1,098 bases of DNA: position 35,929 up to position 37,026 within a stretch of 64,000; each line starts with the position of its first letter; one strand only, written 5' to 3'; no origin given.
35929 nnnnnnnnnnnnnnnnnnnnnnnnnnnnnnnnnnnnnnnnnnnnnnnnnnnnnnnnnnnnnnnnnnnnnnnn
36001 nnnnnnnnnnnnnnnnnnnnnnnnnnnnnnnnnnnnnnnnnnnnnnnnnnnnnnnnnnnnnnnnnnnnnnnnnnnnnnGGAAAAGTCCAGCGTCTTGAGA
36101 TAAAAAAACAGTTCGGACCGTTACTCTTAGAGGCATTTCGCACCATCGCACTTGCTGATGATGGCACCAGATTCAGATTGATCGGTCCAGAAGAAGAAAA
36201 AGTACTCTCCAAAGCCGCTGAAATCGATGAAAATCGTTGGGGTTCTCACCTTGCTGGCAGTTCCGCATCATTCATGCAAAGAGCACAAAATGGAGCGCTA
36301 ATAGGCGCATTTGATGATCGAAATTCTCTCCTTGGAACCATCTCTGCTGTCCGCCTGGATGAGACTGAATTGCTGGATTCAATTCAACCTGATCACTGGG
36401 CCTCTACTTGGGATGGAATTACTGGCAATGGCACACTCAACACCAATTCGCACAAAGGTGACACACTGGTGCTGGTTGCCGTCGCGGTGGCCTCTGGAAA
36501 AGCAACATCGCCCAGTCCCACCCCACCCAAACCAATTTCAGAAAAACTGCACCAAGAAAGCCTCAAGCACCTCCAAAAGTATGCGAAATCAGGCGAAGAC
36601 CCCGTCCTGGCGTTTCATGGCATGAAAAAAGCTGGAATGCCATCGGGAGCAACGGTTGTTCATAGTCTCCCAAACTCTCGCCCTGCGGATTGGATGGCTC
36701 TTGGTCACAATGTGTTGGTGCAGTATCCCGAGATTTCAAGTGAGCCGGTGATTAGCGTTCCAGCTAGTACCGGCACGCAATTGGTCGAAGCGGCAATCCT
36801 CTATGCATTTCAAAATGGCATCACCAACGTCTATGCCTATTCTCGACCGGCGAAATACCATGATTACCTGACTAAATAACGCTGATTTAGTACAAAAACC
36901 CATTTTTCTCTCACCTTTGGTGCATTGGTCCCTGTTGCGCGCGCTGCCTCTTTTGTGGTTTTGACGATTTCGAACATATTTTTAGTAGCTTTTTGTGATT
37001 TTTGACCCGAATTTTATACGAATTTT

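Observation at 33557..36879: Adenylate-forming enzyme fused to an uncharacterised 270-aa C-terminal domain, paired with a hypothetical protein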

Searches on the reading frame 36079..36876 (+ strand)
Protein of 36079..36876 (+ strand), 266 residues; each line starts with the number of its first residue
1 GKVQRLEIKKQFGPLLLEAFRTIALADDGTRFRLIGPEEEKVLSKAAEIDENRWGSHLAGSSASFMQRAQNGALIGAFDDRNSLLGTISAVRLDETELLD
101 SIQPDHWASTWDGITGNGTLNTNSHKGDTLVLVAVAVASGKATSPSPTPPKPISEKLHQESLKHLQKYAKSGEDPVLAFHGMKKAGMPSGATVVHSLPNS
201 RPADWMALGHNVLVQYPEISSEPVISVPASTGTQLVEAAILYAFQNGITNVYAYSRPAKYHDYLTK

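Call 3: search_protein_families(library=pfam, proteins=[window:36079-36876:+], max_evalue=1)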
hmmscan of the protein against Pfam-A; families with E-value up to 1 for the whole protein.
window:36079-36876:+ (266 aa): 1 family
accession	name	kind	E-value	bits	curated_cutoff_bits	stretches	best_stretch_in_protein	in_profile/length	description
PF24017.2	Beta-prop_SCAP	-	0.18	11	100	1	86-135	347-396/497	SCAP Beta-propeller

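Call 4: search_protein_families(library=ncbifam, proteins=[window:36079-36876:+], max_evalue=1)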
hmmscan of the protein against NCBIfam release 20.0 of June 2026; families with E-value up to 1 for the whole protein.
window:36079-36876:+ (266 aa): 0 families

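Call 5: find_homologous_proteins(query=window:36109-36876:+, max_evalue=0.001)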
Query window:36109-36876:+ (256 aa): 1 proteins with E <= 0.001 among 1146 candidates.
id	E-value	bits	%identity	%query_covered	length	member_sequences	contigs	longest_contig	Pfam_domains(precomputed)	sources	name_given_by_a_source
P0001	5.2e-37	146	44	68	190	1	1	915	-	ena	-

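Call 6: search_solved_structures(query=window:36109-36876:+, max_evalue=10, show_alignments=2)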
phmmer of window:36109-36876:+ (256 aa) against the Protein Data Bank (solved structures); distinct sequences matched with E-value up to 10: 6.
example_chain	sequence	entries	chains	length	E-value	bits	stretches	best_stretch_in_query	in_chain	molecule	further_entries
2p5u_A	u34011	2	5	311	0.65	12.6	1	108-144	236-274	UDP-glucose 4-epimerase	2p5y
9py7_A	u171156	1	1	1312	1.1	11.9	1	76-124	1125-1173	Sterol regulatory element-binding protein cleavage-activating protein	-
9i05_Xk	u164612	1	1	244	1.6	11.4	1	127-197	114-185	RNA recognition motif-containing protein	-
7lkf_A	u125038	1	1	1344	1.6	11.3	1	76-124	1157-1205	Sterol regulatory element-binding protein cleavage-activating protein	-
7lkh_A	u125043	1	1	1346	1.6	11.3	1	76-124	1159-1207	Sterol regulatory element-binding protein cleavage-activating protein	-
2ree_A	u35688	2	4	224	2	11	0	139-206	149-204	CurA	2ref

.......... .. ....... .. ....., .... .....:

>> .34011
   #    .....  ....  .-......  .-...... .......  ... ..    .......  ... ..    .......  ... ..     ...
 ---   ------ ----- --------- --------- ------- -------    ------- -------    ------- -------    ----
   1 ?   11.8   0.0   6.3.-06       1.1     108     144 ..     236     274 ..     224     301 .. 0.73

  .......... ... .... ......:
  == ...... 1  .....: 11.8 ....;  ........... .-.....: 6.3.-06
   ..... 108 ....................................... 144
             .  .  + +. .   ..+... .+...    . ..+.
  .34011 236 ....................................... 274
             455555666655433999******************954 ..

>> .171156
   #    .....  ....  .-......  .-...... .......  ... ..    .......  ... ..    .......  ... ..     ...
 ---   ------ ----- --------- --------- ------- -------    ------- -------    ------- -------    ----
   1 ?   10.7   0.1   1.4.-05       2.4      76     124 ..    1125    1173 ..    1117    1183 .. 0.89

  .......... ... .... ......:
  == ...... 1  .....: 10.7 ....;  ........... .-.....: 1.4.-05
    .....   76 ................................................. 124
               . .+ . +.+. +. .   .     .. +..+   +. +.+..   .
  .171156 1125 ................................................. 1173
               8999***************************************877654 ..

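Call 12: find_encoding_contigs(protein=P0001, flank=5000, max_places=4)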
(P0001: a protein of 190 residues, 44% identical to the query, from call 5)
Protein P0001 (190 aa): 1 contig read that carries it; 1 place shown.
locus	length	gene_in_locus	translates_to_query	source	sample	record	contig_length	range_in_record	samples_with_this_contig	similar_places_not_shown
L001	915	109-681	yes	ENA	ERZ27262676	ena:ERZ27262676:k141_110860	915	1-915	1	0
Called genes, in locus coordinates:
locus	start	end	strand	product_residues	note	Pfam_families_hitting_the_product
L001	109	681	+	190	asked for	-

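Call 18: search_protein_representatives(alignment_id=A1)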
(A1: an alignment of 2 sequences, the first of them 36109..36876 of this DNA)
Query: 2 sequences, 263 profile positions. Proteins with E-value up to 0.001 (for the whole library): 96; up to 1e-10: 73; up to 1e-30: 29. The best 96 are listed.
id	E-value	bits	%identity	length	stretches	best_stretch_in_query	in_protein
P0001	3.1e-110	383.9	-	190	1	74-263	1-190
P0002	9.5e-62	225.0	-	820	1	5-261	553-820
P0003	5.7e-55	202.8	-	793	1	19-259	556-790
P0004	1.2e-49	185.4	-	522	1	2-255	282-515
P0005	2.9e-48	180.8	-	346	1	2-261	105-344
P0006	1.1e-47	178.8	-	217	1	36-259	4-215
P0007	1.2e-45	172.2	-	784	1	13-258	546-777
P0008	2.9e-43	164.4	-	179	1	64-259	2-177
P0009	1.3e-41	158.9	-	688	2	53-260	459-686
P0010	8.2e-41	156.4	-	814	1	16-261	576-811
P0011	8.3e-41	156.3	-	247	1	19-261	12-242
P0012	8.4e-40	153.0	-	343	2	9-133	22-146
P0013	8.7e-39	149.7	-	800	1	19-260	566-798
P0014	4.5e-38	147.4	-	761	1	18-258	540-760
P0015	1.6e-37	145.6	-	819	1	15-259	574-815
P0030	4.0e-30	121.3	-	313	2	16-128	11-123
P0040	1.2e-25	106.6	-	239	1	22-258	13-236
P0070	9.0e-13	64.4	-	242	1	22-260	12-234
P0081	1.8e-06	43.8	-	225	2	162-209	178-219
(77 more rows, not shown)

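Call 20: predict_structure(alignment_id=A1)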
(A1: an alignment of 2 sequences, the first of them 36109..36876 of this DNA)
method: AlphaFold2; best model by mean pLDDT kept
length: 256 residues; sequences in the alignment: 2
mean_pLDDT: 33.8   pTM: 0.26
mean pLDDT of the five models: 33.8, 32.6, 32.0, 31.1, 28.1
residues with pLDDT >= 90: 0; 70-90: 0; 50-70: 22; < 50: 234
segments of 3 or more residues with pLDDT < 50: 1-143, 162-177, 185-256
pLDDT, mean of each block of 10 residues (from residue 1): 26 26 29 36 30 29 22 24 30 31 28 29 26 26 47 56 47 47 46 35 45 29 36 38 34 28
secondary structure, 60 per line:
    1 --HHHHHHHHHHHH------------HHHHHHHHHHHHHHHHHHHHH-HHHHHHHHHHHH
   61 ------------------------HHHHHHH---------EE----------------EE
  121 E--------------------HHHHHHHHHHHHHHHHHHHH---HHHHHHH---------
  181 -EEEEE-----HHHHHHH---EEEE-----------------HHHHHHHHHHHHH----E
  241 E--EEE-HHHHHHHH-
elements in order: H3-14 H27-47 H49-60 H85-91 E119-121 H142-161 H165-171 E182-186 H192-198 E202-205 H223-235 E244-246 H248-255

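Call 28: search_solved_structures(query=A3, max_evalue=10, show_alignments=4)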
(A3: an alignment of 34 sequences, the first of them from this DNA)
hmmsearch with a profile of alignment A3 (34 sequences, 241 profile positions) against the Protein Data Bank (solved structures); distinct sequences matched with E-value up to 10: 19.
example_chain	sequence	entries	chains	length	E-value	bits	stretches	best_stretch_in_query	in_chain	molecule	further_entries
7uci_A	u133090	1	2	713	5.8e-05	25.9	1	28-190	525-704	Polyketide synthase-related protein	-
7ucl_A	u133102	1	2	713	5.8e-05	25.9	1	28-190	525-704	Polyketide synthase-related protein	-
2ree_A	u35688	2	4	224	0.00027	23.7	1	24-197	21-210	CurA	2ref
9cds_C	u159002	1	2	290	0.89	12.2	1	64-127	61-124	Outer surface protein A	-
2i5z_O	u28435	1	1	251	2.2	10.9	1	65-130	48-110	Outer surface protein A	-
6mfc_B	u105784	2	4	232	2.5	10.7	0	147-188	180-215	GphF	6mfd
6kwv_O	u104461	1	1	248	2.6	10.6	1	65-142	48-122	Outer surface protein A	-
8tvj_E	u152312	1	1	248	2.7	10.6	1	65-129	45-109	Outer surface protein A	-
2g8c_O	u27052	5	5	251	2.8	10.5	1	65-129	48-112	outer surface protein A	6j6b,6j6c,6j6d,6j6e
7jwg_C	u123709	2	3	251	2.8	10.5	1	65-129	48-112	Outer surface protein A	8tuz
8tvd_E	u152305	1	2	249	2.8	10.5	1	65-129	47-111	Outer surface protein A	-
6idc_A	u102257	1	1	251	2.9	10.5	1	65-129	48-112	Outer surface protein A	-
7t25_E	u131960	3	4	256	3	10.4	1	65-128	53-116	Outer surface protein A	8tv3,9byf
2ol6_O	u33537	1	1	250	3.5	10.2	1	65-132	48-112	Outer surface protein A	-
6kwu_O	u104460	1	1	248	4.2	9.9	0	65-138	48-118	Outer surface protein A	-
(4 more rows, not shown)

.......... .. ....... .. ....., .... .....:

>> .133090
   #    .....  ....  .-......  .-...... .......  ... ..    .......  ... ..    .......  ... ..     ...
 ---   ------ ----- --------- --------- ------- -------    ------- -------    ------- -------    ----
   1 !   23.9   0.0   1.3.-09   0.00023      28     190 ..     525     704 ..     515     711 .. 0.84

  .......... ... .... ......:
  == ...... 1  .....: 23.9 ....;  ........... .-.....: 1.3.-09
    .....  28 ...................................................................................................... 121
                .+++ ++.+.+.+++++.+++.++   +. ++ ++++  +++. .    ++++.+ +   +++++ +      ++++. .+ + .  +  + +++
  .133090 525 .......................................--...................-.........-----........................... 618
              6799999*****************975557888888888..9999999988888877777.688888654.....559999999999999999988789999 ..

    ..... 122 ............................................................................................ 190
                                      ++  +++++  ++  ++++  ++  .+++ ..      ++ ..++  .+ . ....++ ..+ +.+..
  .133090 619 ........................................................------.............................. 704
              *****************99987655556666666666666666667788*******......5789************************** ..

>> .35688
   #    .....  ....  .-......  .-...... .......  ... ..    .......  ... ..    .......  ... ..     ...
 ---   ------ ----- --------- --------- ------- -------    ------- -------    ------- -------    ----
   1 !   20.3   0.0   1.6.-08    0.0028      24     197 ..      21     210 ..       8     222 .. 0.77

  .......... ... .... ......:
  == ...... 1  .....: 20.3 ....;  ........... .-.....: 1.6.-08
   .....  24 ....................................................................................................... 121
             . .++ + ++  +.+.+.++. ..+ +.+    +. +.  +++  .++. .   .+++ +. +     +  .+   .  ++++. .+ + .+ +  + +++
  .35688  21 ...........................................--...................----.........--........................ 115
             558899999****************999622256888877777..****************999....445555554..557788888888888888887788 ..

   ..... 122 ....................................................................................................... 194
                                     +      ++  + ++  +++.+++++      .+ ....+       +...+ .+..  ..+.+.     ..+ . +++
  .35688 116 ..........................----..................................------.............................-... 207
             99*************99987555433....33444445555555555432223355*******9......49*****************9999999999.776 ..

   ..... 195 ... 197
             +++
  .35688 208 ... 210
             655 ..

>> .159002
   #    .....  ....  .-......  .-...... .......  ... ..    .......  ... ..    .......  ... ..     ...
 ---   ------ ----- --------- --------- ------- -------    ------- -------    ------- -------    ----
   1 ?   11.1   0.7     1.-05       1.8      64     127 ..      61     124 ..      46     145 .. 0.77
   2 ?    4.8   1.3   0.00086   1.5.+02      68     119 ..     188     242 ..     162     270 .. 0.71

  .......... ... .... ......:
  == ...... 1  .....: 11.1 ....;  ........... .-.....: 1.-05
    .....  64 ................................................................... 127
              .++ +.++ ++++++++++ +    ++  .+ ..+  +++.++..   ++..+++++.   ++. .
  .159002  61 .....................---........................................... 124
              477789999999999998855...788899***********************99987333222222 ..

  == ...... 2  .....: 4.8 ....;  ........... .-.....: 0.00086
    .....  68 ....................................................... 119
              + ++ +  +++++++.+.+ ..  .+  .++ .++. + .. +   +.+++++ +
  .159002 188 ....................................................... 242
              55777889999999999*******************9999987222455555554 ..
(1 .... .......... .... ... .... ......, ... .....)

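Call 30: find_homologous_proteins(query=A3, max_evalue=0.001)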
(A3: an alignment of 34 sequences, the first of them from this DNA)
Query A3 (34 sequences) (256 aa, profile of the alignment): 4 proteins with E <= 0.001 among 8000 candidates.
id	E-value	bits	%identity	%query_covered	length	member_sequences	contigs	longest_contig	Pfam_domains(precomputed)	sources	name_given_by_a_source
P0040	1.2e-66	243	33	73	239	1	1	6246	-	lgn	-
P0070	6.8e-64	234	25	91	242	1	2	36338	-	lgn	-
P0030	3.2e-58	215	34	94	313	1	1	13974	-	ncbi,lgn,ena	-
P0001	2.5e-48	183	44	68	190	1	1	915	-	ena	-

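Call 32: find_encoding_contigs(protein=P0070, flank=8000, max_places=3)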
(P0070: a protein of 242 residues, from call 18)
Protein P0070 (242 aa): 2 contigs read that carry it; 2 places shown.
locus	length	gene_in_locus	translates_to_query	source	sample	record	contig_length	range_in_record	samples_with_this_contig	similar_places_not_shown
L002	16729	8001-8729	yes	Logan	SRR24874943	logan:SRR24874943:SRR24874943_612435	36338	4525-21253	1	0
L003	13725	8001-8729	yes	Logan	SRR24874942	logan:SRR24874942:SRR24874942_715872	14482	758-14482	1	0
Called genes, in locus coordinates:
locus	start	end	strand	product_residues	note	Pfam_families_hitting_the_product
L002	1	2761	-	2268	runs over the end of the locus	PF01551:Peptidase_M23, PF01510:Amidase_2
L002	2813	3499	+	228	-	PF01135:PCMT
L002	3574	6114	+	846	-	PF02861:Clp_N, PF02861:Clp_N, PF23569:NBD_SMAX1, PF00004:AAA, PF17871:AAA_lid_9, PF00004:AAA, PF07724:AAA_2, PF07728:AAA_5, +13 more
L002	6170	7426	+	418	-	PF00875:DNA_photolyase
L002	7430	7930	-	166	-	-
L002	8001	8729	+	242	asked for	-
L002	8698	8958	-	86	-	-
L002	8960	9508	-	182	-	-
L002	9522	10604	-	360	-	PF00365:PFK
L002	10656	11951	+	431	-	PF01794:Ferric_reduct, PF00970:FAD_binding_6 (faint), PF08022:FAD_binding_8 (faint), PF00175:NAD_binding_1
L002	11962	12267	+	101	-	PF04248:NTP_transf_9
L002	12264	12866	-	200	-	PF00929:RNase_T, PF13482:RNase_H_2 (faint)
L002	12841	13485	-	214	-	-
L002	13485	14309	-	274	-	PF03372:Exo_endo_phos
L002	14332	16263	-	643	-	PF00753:Lactamase_B, PF23023:Anti-Pycsar_Apyc1 (faint), PF12706:Lactamase_B_2, PF22505:RNase_J_b_CASP, PF17770:RNase_J_C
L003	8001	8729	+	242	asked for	-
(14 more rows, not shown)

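Call 33: find_encoding_contigs(protein=P0030, flank=8000, max_places=3)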
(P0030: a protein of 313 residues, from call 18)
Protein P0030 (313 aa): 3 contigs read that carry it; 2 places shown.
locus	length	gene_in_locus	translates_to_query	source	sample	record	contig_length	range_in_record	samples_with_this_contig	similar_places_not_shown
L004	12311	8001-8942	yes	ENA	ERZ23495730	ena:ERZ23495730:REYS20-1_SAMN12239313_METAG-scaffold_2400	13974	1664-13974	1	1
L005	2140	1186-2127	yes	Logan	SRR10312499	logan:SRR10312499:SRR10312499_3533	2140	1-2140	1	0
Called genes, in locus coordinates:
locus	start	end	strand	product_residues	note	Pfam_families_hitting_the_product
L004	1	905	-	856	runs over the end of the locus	?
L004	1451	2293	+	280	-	PF01208:URO-D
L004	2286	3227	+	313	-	PF00762:Ferrochelatase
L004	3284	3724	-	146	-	PF02542:YgbB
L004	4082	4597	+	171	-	PF02915:Rubrerythrin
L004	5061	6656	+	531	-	-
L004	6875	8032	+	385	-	-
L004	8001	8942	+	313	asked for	-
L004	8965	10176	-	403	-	-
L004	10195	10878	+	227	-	PF13353:Fer4_12 (weak), PF04055:Radical_SAM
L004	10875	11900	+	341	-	PF04055:Radical_SAM (faint)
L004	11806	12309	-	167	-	?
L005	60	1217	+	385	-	-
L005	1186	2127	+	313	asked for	-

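Call 34: find_encoding_contigs(protein=P0040, flank=8000, max_places=3)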
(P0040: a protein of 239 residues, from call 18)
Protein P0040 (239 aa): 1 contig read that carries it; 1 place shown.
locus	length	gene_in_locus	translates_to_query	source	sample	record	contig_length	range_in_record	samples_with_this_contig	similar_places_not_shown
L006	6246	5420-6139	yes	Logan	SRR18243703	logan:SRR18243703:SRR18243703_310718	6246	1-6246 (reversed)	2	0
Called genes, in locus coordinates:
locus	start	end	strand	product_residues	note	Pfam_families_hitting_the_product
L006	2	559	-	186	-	?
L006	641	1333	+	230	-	PF01135:PCMT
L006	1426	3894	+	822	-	PF02861:Clp_N, PF23569:NBD_SMAX1 (weak), PF00004:AAA, PF17871:AAA_lid_9, PF00004:AAA, PF07724:AAA_2, PF07728:AAA_5, PF10431:ClpB_D2-small, +13 more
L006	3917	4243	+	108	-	-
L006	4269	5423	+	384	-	PF17785:PUA_3, PF10672:Methyltrans_SAM, PF02475:TRM5-TYW2_MTfase (weak), PF03602:Cons_hypoth95 (weak)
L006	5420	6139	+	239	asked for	-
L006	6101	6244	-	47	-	?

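Call 35: predict_structure(alignment_id=A3)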
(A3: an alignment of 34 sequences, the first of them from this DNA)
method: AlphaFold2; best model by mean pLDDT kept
length: 256 residues; sequences in the alignment: 34
mean_pLDDT: 95.5   pTM: 0.93
mean pLDDT of the five models: 95.5, 95.4, 95.2, 94.6, 94.3
residues with pLDDT >= 90: 235; 70-90: 20; 50-70: 1; < 50: 0
segments of 3 or more residues with pLDDT < 50: none
pLDDT, mean of each block of 10 residues (from residue 1): 89 98 98 98 93 98 98 98 98 96 98 98 96 74 89 95 97 98 97 95 98 97 98 98 96 93
secondary structure, 60 per line:
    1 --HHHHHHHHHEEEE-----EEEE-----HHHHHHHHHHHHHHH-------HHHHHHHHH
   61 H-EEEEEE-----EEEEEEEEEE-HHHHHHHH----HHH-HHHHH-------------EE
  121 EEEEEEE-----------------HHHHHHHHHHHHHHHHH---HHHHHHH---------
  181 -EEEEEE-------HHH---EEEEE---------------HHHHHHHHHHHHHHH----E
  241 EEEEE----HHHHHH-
elements in order: H3-11 E12-15 E21-24 H30-44 H52-61 E63-68 E74-83 H85-92 H101-105 E119-127 H145-161 H165-171 E182-187 E201-205 H221-235 E240-245 H250-255
